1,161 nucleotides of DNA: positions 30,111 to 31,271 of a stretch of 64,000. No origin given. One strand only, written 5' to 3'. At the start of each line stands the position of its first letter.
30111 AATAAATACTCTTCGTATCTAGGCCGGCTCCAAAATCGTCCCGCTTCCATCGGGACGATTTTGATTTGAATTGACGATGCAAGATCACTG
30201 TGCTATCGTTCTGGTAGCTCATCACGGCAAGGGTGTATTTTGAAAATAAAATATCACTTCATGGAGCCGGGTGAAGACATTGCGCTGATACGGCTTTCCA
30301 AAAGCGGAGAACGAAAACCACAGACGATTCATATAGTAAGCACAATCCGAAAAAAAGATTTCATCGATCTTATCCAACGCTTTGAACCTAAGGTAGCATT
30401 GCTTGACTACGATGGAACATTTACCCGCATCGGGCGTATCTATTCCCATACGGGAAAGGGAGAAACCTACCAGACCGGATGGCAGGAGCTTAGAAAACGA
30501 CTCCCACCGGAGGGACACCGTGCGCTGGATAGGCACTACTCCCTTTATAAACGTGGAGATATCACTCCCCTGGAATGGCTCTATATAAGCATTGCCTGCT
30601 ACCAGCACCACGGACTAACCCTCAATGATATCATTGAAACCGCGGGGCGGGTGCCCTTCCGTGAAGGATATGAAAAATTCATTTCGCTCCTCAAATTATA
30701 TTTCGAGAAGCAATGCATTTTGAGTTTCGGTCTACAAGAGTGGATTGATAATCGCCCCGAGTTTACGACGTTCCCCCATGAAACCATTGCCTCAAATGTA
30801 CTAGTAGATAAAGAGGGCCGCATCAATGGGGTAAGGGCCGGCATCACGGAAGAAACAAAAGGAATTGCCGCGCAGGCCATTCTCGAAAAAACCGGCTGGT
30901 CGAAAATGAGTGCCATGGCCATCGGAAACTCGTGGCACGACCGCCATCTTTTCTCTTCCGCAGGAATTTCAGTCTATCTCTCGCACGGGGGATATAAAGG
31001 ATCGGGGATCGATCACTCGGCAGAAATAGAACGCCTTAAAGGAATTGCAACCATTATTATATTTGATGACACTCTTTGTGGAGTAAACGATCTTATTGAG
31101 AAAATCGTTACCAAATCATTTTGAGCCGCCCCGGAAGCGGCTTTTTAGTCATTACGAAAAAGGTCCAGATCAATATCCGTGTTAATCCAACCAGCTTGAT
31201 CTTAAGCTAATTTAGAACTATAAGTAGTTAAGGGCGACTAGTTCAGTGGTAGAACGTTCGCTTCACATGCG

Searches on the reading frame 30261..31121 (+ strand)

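Call 50: search_protein_families(library=pfam, proteins=[window:30261-31121:+], max_evalue=0.001)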
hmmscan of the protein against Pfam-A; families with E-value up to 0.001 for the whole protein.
window:30261-31121:+ (287 aa): 1 family
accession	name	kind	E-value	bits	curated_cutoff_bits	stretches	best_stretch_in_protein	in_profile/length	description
PF08282.18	Hydrolase_3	-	0.00093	19.4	20.9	0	199-241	187-229/255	haloacid dehalogenase-like hydrolase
